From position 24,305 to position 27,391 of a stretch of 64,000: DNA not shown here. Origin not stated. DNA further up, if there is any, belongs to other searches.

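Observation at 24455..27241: Intact Upf1/DNA2-like SF1 helicase fused to a DUF2726 PD-(D/E)xK nuclease and an unknown N-domain: candidate single-gene defence system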

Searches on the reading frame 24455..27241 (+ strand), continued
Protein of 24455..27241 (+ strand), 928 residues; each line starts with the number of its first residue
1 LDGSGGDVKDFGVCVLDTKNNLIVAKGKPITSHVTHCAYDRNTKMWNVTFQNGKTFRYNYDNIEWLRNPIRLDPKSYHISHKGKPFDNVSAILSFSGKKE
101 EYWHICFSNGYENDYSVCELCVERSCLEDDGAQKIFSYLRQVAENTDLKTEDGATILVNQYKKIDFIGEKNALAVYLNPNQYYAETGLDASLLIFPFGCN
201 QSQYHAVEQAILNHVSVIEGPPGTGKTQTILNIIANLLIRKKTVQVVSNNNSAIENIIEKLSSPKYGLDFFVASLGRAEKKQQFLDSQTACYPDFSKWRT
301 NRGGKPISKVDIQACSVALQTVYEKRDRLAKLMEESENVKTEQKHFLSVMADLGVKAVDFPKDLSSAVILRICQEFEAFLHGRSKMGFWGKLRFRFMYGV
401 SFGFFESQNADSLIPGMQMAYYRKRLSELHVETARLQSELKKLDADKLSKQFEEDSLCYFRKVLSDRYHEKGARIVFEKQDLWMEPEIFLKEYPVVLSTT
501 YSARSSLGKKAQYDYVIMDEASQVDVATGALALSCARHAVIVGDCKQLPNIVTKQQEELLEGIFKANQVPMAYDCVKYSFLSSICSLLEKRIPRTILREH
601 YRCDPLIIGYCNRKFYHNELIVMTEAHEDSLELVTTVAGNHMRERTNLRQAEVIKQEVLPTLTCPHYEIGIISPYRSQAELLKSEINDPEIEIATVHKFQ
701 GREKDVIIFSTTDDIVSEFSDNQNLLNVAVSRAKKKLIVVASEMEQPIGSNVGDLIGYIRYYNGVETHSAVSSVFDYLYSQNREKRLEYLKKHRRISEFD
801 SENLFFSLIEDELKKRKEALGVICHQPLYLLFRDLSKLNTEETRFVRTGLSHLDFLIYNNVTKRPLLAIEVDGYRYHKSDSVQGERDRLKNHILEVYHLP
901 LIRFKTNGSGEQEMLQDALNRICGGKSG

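Call 8: find_homologous_proteins(query=window:24455-27241:+, max_evalue=0.00001)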
Query window:24455-27241:+ (928 aa): 7910 proteins with E <= 0.00001 among 8000 candidates; the best 120 are listed.
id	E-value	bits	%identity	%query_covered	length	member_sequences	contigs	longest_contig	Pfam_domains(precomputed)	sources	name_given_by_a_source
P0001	0.0e+0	2046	96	100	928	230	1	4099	PF13538.13,PF13087.13,PF13086.13,PF01443.25,PF13604.13,PF13245.13,PF18741.8,PF10881.15,PF09848.16,PF00580.28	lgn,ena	-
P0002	0.0e+0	1506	72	98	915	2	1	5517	PF13538.13,PF13087.13,PF13086.13,PF01443.25,PF13604.13,PF13245.13,PF18741.8,PF10881.15,PF09848.16,PF00580.28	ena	-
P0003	0.0e+0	1476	70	98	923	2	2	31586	PF13538.13,PF13087.13,PF13086.13,PF01443.25,PF13604.13,PF13245.13,PF18741.8,PF10881.15,PF09848.16,PF00580.28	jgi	jgi:superfamily I DNA and/or RNA helicase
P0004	0.0e+0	1460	71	98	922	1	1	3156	PF13538.13,PF13087.13,PF13086.13,PF01443.25,PF13604.13,PF13245.13,PF18741.8,PF10881.15,PF09848.16,PF00580.28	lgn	-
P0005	0.0e+0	1440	69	98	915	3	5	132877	PF13538.13,PF13087.13,PF13086.13,PF01443.25,PF13604.13,PF13245.13,PF10881.15,PF09848.16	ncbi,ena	-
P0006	0.0e+0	1433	69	98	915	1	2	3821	PF13538.13,PF13087.13,PF13086.13,PF01443.25,PF13604.13,PF13245.13,PF18741.8,PF10881.15,PF09848.16,PF04851.22,PF00580.28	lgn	-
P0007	0.0e+0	1430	68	98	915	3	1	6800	PF13538.13,PF13087.13,PF13086.13,PF01443.25,PF13604.13,PF13245.13,PF18741.8,PF10881.15,PF09848.16,PF00580.28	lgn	-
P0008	0.0e+0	1419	67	98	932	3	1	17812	PF13538.13,PF13087.13,PF13086.13,PF01443.25,PF13604.13,PF13245.13,PF10881.15,PF09848.16,PF00580.28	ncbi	-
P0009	0.0e+0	1327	88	70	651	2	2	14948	PF13086.13,PF01443.25,PF13604.13,PF13245.13,PF09848.16,PF00580.28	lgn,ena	-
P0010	0.0e+0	1266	63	98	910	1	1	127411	PF13538.13,PF13087.13,PF13086.13,PF01443.25,PF13604.13,PF13245.13,PF10881.15,PF09848.16,PF00580.28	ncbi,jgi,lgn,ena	ncbi:MAG: AAA domain-containing protein [Eubacteriales bacterium]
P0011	0.0e+0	1231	61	98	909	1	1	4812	PF13538.13,PF13087.13,PF13086.13,PF01443.25,PF13604.13,PF13245.13,PF10881.15,PF09848.16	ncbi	-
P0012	0.0e+0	1135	56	98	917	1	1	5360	PF13538.13,PF13087.13,PF13086.13,PF01443.25,PF13604.13,PF13245.13,PF18741.8,PF10881.15,PF09848.16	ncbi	-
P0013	0.0e+0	1129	56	98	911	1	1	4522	PF13538.13,PF13087.13,PF13086.13,PF01443.25,PF13604.13,PF13245.13,PF10881.15,PF09848.16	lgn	-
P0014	0.0e+0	1128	57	98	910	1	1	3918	PF13538.13,PF13087.13,PF13086.13,PF01443.25,PF13604.13,PF13245.13,PF10881.15,PF09848.16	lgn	-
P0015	0.0e+0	1122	56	98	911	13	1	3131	PF13538.13,PF13087.13,PF13086.13,PF01443.25,PF13604.13,PF13245.13,PF18741.8,PF10881.15,PF09848.16,PF04851.22,PF00580.28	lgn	-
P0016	0.0e+0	1121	56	98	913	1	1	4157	PF13538.13,PF13087.13,PF13086.13,PF01443.25,PF13604.13,PF13245.13,PF10881.15,PF09848.16,PF04851.22,PF00580.28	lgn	-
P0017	0.0e+0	1120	56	98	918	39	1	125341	PF13538.13,PF13087.13,PF13086.13,PF01443.25,PF13604.13,PF13245.13,PF18741.8,PF10881.15,PF09848.16,PF04851.22,PF00580.28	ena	-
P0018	0.0e+0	1119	57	97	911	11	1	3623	PF13538.13,PF13087.13,PF13086.13,PF01443.25,PF13604.13,PF13245.13,PF18741.8,PF10881.15,PF09848.16,PF04851.22,PF00580.28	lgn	-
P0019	0.0e+0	1117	56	98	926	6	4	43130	PF13538.13,PF13087.13,PF13086.13,PF01443.25,PF13604.13,PF13245.13,PF18741.8,PF10881.15,PF09848.16,PF00580.28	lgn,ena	-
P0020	0.0e+0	1117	55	98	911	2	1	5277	PF13538.13,PF13087.13,PF13086.13,PF01443.25,PF13604.13,PF13245.13,PF18741.8,PF10881.15,PF09848.16,PF20720.4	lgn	-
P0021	0.0e+0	1116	56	98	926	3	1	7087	PF13538.13,PF13087.13,PF13086.13,PF01443.25,PF13604.13,PF13245.13,PF10881.15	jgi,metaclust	metaclust:\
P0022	0.0e+0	1116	57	97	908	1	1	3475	PF13538.13,PF13087.13,PF13086.13,PF01443.25,PF13604.13,PF13245.13,PF10881.15,PF09848.16,PF20720.4,PF00580.28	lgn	-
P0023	0.0e+0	1109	55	98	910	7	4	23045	PF13538.13,PF13087.13,PF13086.13,PF01443.25,PF13604.13,PF13245.13,PF10881.15,PF09848.16,PF20720.4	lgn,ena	-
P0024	0.0e+0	1109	56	98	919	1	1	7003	PF13538.13,PF13087.13,PF13086.13,PF01443.25,PF13604.13,PF13245.13,PF10881.15,PF09848.16,PF20720.4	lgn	-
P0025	0.0e+0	1108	55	97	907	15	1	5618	PF13538.13,PF13087.13,PF13086.13,PF01443.25,PF13604.13,PF13245.13,PF18741.8,PF10881.15,PF09848.16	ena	-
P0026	0.0e+0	1103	55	98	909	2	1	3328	PF13538.13,PF13087.13,PF13086.13,PF01443.25,PF13604.13,PF13245.13,PF10881.15,PF09848.16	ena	-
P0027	0.0e+0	1094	55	98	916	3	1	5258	PF13538.13,PF13087.13,PF13086.13,PF01443.25,PF13604.13,PF13245.13,PF10881.15,PF09848.16,PF04851.22,PF20720.4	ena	-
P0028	0.0e+0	1091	55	98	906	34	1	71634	PF13538.13,PF13087.13,PF13086.13,PF01443.25,PF13604.13,PF13245.13,PF10881.15,PF00580.28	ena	-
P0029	0.0e+0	1089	55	98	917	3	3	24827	PF13538.13,PF13087.13,PF13086.13,PF01443.25,PF13604.13,PF13245.13,PF10881.15,PF09848.16,PF20720.4,PF00580.28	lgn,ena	-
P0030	0.0e+0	1088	54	98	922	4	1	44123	PF13538.13,PF13087.13,PF13086.13,PF01443.25,PF13604.13,PF13245.13,PF10881.15,PF09848.16,PF00580.28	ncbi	-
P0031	0.0e+0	1082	54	98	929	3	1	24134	PF13538.13,PF13087.13,PF13086.13,PF01443.25,PF13604.13,PF13245.13,PF10881.15,PF09848.16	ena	-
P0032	0.0e+0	1081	54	99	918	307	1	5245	PF13538.13,PF13087.13,PF13086.13,PF01443.25,PF13604.13,PF13245.13,PF18741.8,PF10881.15,PF09848.16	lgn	-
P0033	0.0e+0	1081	54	98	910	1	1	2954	PF13538.13,PF13087.13,PF13086.13,PF01443.25,PF13604.13,PF13245.13,PF10881.15,PF09848.16,PF04851.22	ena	-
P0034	0.0e+0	1080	54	98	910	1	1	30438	PF13538.13,PF13087.13,PF13086.13,PF01443.25,PF13604.13,PF13245.13,PF10881.15,PF09848.16,PF00580.28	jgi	-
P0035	0.0e+0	1080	53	98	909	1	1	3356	PF13538.13,PF13087.13,PF13086.13,PF01443.25,PF13604.13,PF13245.13,PF18741.8,PF10881.15,PF09848.16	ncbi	-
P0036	0.0e+0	1079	54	98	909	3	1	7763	PF13538.13,PF07517.21,PF13087.13,PF13086.13,PF01443.25,PF13604.13,PF13245.13,PF10881.15,PF09848.16,PF04851.22,PF00580.28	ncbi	-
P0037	0.0e+0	1079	54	98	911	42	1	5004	PF13538.13,PF13087.13,PF13086.13,PF01443.25,PF13604.13,PF13245.13,PF10881.15,PF09848.16,PF20720.4,PF00580.28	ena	-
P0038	0.0e+0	1079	54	98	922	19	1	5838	PF13538.13,PF13087.13,PF13086.13,PF01443.25,PF13604.13,PF13245.13,PF10881.15,PF09848.16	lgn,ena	-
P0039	0.0e+0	1074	55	98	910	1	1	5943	PF13538.13,PF13087.13,PF13086.13,PF01443.25,PF13604.13,PF13245.13,PF10881.15,PF09848.16,PF20720.4,PF00580.28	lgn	-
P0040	0.0e+0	1073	55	98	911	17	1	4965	PF13538.13,PF13087.13,PF13086.13,PF01443.25,PF13604.13,PF13245.13,PF10881.15,PF09848.16,PF04851.22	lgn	-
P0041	0.0e+0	1070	54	98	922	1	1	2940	PF13538.13,PF13087.13,PF13086.13,PF01443.25,PF13604.13,PF13245.13,PF10881.15,PF09848.16,PF20720.4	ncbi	-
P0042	0.0e+0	1070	55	98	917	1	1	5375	PF13538.13,PF13087.13,PF13086.13,PF01443.25,PF13604.13,PF13245.13,PF10881.15,PF09848.16,PF20720.4,PF00580.28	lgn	-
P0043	0.0e+0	1065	54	98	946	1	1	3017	PF13538.13,PF13087.13,PF13086.13,PF01443.25,PF13604.13,PF13245.13,PF18741.8,PF10881.15,PF09848.16,PF20720.4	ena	-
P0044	0.0e+0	1064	54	98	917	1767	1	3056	PF13538.13,PF13087.13,PF13086.13,PF01443.25,PF13604.13,PF13245.13,PF18741.8,PF10881.15,PF09848.16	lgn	-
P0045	0.0e+0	1064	54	98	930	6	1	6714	PF13538.13,PF13087.13,PF13086.13,PF01443.25,PF13604.13,PF13245.13,PF18741.8,PF10881.15,PF09848.16,PF00580.28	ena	-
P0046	0.0e+0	1063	54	98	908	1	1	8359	PF13538.13,PF13087.13,PF13086.13,PF01443.25,PF13604.13,PF13245.13,PF18741.8,PF10881.15,PF09848.16,PF04851.22,PF00580.28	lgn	-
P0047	0.0e+0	1062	54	98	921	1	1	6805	PF13538.13,PF13087.13,PF13086.13,PF01443.25,PF13604.13,PF13245.13,PF10881.15,PF09848.16,PF04851.22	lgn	-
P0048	0.0e+0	1061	54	98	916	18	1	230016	PF13087.13,PF13086.13,PF01443.25,PF13604.13,PF13361.13,PF13245.13,PF13538.13,PF18741.8,PF10881.15,PF09848.16,PF20720.4,PF00580.28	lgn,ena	-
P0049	0.0e+0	1060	53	97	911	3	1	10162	PF13538.13,PF13087.13,PF13086.13,PF01443.25,PF13604.13,PF13245.13,PF10881.15,PF09848.16,PF00580.28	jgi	-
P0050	0.0e+0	1055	54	98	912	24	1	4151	PF13538.13,PF13087.13,PF13086.13,PF01443.25,PF13604.13,PF13245.13,PF18741.8,PF10881.15,PF09848.16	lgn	-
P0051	0.0e+0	1053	53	98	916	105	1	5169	PF13538.13,PF13087.13,PF13086.13,PF01443.25,PF13604.13,PF13245.13,PF18741.8,PF10881.15,PF09848.16,PF20720.4,PF00580.28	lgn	-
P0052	0.0e+0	1052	53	98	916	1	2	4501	PF13538.13,PF13087.13,PF13086.13,PF01443.25,PF13604.13,PF13245.13,PF18741.8,PF10881.15,PF09848.16,PF20720.4,PF00580.28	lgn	-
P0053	0.0e+0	1049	54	98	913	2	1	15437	PF13538.13,PF13087.13,PF13086.13,PF01443.25,PF13604.13,PF13245.13,PF18741.8,PF10881.15,PF09848.16,PF04851.22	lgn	-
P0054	0.0e+0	1048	54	98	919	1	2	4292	PF13538.13,PF13087.13,PF13086.13,PF01443.25,PF13604.13,PF13245.13,PF18741.8,PF10881.15,PF09848.16,PF00580.28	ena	-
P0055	0.0e+0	1046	54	98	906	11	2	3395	PF13087.13,PF13086.13,PF01443.25,PF13604.13,PF13245.13,PF10881.15,PF09848.16,PF04851.22,PF20720.4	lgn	-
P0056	0.0e+0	1044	53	98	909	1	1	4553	PF13538.13,PF13087.13,PF13086.13,PF01443.25,PF13604.13,PF13245.13,PF10881.15,PF09848.16,PF00580.28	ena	-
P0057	0.0e+0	1041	54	98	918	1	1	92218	PF13538.13,PF13087.13,PF13086.13,PF01443.25,PF13604.13,PF13245.13,PF10881.15,PF04851.22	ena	-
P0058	0.0e+0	1040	54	98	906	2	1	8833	PF13087.13,PF13086.13,PF01443.25,PF13604.13,PF13245.13,PF18741.8,PF10881.15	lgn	-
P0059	0.0e+0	1034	52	98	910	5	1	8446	PF13538.13,PF13087.13,PF13086.13,PF01443.25,PF13604.13,PF13245.13,PF10881.15,PF09848.16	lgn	-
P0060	0.0e+0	1033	54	97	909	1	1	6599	PF13538.13,PF13087.13,PF13086.13,PF01443.25,PF13604.13,PF13245.13,PF18741.8,PF10881.15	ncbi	-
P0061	0.0e+0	1031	56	90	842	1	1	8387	PF13538.13,PF13087.13,PF13086.13,PF01443.25,PF13604.13,PF13245.13,PF18741.8,PF10881.15,PF09848.16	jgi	-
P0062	0.0e+0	1030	53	98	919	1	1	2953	PF13538.13,PF13087.13,PF13086.13,PF01443.25,PF13604.13,PF13245.13,PF10881.15,PF09848.16,PF20720.4,PF00580.28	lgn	-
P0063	1.5e-297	1007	52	97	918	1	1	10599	PF13538.13,PF13087.13,PF13086.13,PF01443.25,PF13604.13,PF13245.13,PF18741.8,PF10881.15,PF09848.16,PF00580.28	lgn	-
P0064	3.7e-296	1003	51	98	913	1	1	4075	PF13538.13,PF13087.13,PF13086.13,PF01443.25,PF13604.13,PF13245.13,PF10881.15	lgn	-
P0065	1.7e-294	997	50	98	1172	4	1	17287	PF13538.13,PF13087.13,PF13086.13,PF01131.26,PF01443.25,PF13604.13,PF13245.13,PF10881.15,PF01751.29,PF09848.16,PF00580.28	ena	-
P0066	3.1e-294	996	51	99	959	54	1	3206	PF13538.13,PF13087.13,PF13086.13,PF01443.25,PF13604.13,PF13245.13,PF10881.15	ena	-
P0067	3.6e-293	993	51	99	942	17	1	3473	PF13538.13,PF13087.13,PF13086.13,PF01443.25,PF13604.13,PF13245.13,PF10881.15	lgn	-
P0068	3.8e-290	983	51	98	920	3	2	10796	PF13538.13,PF13087.13,PF13086.13,PF01443.25,PF13604.13,PF13245.13,PF10881.15,PF09848.16,PF00580.28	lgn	-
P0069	2.5e-284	964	50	98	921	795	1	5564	PF13538.13,PF13087.13,PF13086.13,PF01443.25,PF13604.13,PF13245.13,PF10881.15,PF09848.16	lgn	-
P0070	4.0e-284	963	50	98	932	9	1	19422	PF13538.13,PF13087.13,PF13086.13,PF01443.25,PF13604.13,PF13245.13,PF10881.15,PF09848.16,PF04851.22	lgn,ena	-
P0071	1.2e-281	955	50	97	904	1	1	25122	PF13087.13,PF13086.13,PF01443.25,PF13604.13,PF13245.13,PF10881.15,PF09848.16,PF00580.28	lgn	-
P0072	5.9e-281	952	48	98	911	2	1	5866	PF13538.13,PF13087.13,PF13086.13,PF01443.25,PF13604.13,PF13245.13,PF10881.15,PF09848.16,PF00580.28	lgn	-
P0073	2.9e-280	950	49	97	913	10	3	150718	PF13538.13,PF13087.13,PF13086.13,PF01443.25,PF13604.13,PF13245.13,PF10881.15,PF09848.16,PF00580.28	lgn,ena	-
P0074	5.0e-280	949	48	98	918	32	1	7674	PF13538.13,PF13087.13,PF13086.13,PF01443.25,PF13604.13,PF13245.13,PF10881.15,PF00580.28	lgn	-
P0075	8.5e-279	945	48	98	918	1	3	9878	PF13538.13,PF13087.13,PF13086.13,PF01443.25,PF13604.13,PF13245.13,PF10881.15,PF09848.16,PF00580.28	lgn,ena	-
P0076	1.1e-278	945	49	98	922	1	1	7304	PF13538.13,PF13087.13,PF13086.13,PF01443.25,PF13604.13,PF13245.13,PF10881.15,PF09848.16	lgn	-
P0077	4.1e-278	943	58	83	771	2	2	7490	PF13538.13,PF13087.13,PF13086.13,PF01443.25,PF13604.13,PF13245.13,PF10881.15,PF04851.22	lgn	-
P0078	6.9e-278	942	48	98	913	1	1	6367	PF13538.13,PF13087.13,PF13086.13,PF01443.25,PF13604.13,PF13245.13,PF10881.15,PF20720.4,PF00580.28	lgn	-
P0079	1.6e-277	941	50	97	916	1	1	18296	PF13538.13,PF13087.13,PF13086.13,PF01443.25,PF13604.13,PF13245.13,PF10881.15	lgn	-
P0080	6.3e-277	939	49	99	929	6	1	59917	PF13538.13,PF13087.13,PF13086.13,PF01443.25,PF13604.13,PF13245.13,PF10881.15,PF09848.16,PF00580.28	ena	-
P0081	9.6e-277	938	49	98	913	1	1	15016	PF13538.13,PF13087.13,PF13086.13,PF01443.25,PF13604.13,PF13245.13,PF10881.15,PF00580.28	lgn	-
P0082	2.8e-276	937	49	98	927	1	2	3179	PF13538.13,PF13087.13,PF13086.13,PF01443.25,PF13604.13,PF13245.13,PF10881.15,PF09848.16,PF20720.4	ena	-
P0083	4.3e-276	936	48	98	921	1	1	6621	PF13538.13,PF13087.13,PF13086.13,PF01443.25,PF13604.13,PF13245.13,PF10881.15,PF09848.16,PF00580.28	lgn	-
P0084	7.6e-276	935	48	98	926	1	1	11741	PF13538.13,PF13087.13,PF13086.13,PF01443.25,PF13604.13,PF13245.13,PF10881.15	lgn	-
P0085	2.9e-274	930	55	85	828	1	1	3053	PF13538.13,PF13087.13,PF13086.13,PF01443.25,PF13604.13,PF13245.13,PF18741.8,PF10881.15,PF09848.16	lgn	-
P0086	3.0e-274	930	55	85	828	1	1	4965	PF13538.13,PF13087.13,PF13086.13,PF01443.25,PF13604.13,PF13245.13,PF18741.8,PF10881.15,PF09848.16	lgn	-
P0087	5.8e-274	929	48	97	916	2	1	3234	PF13538.13,PF13087.13,PF13086.13,PF00270.36,PF01443.25,PF13604.13,PF13245.13,PF10881.15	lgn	-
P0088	6.3e-274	929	48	98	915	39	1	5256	PF13538.13,PF13087.13,PF13086.13,PF01443.25,PF13604.13,PF13245.13,PF10881.15,PF09848.16,PF00580.28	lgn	-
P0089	1.6e-273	928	48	98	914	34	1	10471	PF13538.13,PF13087.13,PF13086.13,PF01443.25,PF13604.13,PF13245.13,PF10881.15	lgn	-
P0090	2.3e-273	927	55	85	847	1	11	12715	PF13538.13,PF13087.13,PF13086.13,PF01443.25,PF13604.13,PF13245.13,PF18741.8,PF10881.15,PF09848.16,PF20720.4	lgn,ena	-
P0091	3.9e-273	927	49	96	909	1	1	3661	PF13538.13,PF13087.13,PF13086.13,PF01443.25,PF13604.13,PF13245.13,PF10881.15,PF09848.16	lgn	-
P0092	7.2e-273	926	48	98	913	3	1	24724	PF13538.13,PF13087.13,PF13086.13,PF01443.25,PF13604.13,PF13245.13,PF10881.15,PF09848.16,PF00580.28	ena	-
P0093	8.2e-273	925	55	85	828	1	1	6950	PF13538.13,PF13087.13,PF13086.13,PF01443.25,PF13604.13,PF13245.13,PF18741.8,PF10881.15,PF09848.16,PF20720.4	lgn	-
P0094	1.2e-272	925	48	98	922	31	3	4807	PF13538.13,PF13087.13,PF13086.13,PF01443.25,PF13604.13,PF13245.13,PF10881.15,PF09848.16,PF00580.28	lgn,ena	-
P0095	1.5e-272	925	49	98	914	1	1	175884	PF13538.13,PF13087.13,PF13086.13,PF01443.25,PF13604.13,PF13245.13,PF10881.15,PF00580.28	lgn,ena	-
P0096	1.6e-272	925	55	85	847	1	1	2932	PF13538.13,PF13087.13,PF13086.13,PF01443.25,PF13604.13,PF13245.13,PF18741.8,PF10881.15,PF09848.16,PF20720.4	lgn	-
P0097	3.0e-272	924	49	98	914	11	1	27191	PF13538.13,PF13087.13,PF13086.13,PF01443.25,PF13604.13,PF13245.13,PF10881.15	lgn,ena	-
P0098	5.2e-272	923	49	98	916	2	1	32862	PF13538.13,PF13087.13,PF13086.13,PF01443.25,PF13604.13,PF13245.13,PF10881.15,PF09848.16,PF20720.4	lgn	-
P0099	1.0e-271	922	48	98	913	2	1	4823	PF13538.13,PF13087.13,PF13086.13,PF01443.25,PF13604.13,PF13245.13,PF10881.15,PF09848.16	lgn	-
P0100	4.2e-271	920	49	98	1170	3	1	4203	PF13538.13,PF13087.13,PF13086.13,PF01131.26,PF01443.25,PF13604.13,PF13245.13,PF10881.15,PF01751.29,PF09848.16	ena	-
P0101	6.2e-271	919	49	98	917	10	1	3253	PF13087.13,PF13086.13,PF01443.25,PF13604.13,PF13245.13,PF10881.15,PF09848.16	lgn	-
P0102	1.1e-270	918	47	99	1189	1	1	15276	PF13538.13,PF13087.13,PF13086.13,PF01131.26,PF01443.25,PF13604.13,PF13245.13,PF10881.15,PF01751.29,PF09848.16,PF00580.28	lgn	-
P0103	5.9e-270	916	47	97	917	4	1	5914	PF13538.13,PF13087.13,PF13086.13,PF01443.25,PF13604.13,PF13245.13,PF10881.15,PF09848.16,PF04851.22,PF00580.28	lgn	-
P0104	7.5e-270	916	48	98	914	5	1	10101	PF13538.13,PF13087.13,PF13086.13,PF01443.25,PF13604.13,PF13245.13,PF10881.15,PF00580.28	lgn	-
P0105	8.1e-270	916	49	97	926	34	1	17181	PF13538.13,PF13087.13,PF13086.13,PF01443.25,PF13604.13,PF13245.13,PF10881.15,PF09848.16,PF20720.4,PF00580.28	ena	-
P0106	1.3e-269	915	47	97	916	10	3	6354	PF13538.13,PF13087.13,PF13086.13,PF01443.25,PF13604.13,PF13245.13,PF10881.15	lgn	-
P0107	1.8e-269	914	49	98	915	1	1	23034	PF13538.13,PF13087.13,PF13086.13,PF01443.25,PF13604.13,PF13245.13,PF10881.15,PF09848.16,PF00580.28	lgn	-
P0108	2.1e-269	914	49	97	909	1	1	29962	PF13538.13,PF13087.13,PF13086.13,PF01443.25,PF13604.13,PF13245.13,PF10881.15,PF09848.16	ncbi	-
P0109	2.4e-269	914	48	97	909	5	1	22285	PF13538.13,PF13087.13,PF13086.13,PF01443.25,PF13604.13,PF13245.13,PF18741.8,PF10881.15,PF04851.22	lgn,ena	-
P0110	3.7e-269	913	48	98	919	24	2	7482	PF13538.13,PF13087.13,PF13086.13,PF01443.25,PF13604.13,PF13245.13,PF10881.15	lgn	-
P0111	6.5e-269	913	48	98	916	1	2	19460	PF13538.13,PF13087.13,PF13086.13,PF01443.25,PF13604.13,PF13245.13,PF10881.15,PF09848.16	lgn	-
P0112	7.6e-269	912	47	98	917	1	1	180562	PF13538.13,PF13087.13,PF13086.13,PF01443.25,PF13604.13,PF13245.13,PF10881.15,PF09848.16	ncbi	-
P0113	1.1e-268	912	47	98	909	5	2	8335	PF13087.13,PF13086.13,PF01443.25,PF13604.13,PF13245.13,PF18741.8,PF10881.15,PF09848.16,PF00580.28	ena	-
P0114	1.2e-268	912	48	98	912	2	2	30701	PF13538.13,PF13087.13,PF13086.13,PF01443.25,PF13604.13,PF13245.13,PF18741.8,PF10881.15,PF09848.16,PF00580.28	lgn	-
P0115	1.3e-268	911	48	97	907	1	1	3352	PF13538.13,PF13087.13,PF13086.13,PF01443.25,PF13604.13,PF13245.13,PF10881.15,PF09848.16,PF00580.28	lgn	-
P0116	2.4e-268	911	48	98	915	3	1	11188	PF13538.13,PF13087.13,PF13086.13,PF01443.25,PF13604.13,PF13245.13,PF10881.15,PF09848.16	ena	-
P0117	1.3e-267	908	47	98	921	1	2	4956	PF13538.13,PF13087.13,PF13086.13,PF01443.25,PF13604.13,PF13245.13,PF10881.15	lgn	-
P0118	6.3e-267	906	47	98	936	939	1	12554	PF13538.13,PF13087.13,PF13086.13,PF01443.25,PF13604.13,PF13245.13,PF10881.15,PF09848.16,PF04851.22,PF00580.28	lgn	-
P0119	6.9e-267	906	47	98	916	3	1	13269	PF13538.13,PF13087.13,PF13086.13,PF01443.25,PF13604.13,PF13245.13,PF10881.15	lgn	-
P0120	8.9e-267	905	47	98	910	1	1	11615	PF13087.13,PF13086.13,PF01443.25,PF13604.13,PF13245.13,PF10881.15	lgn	-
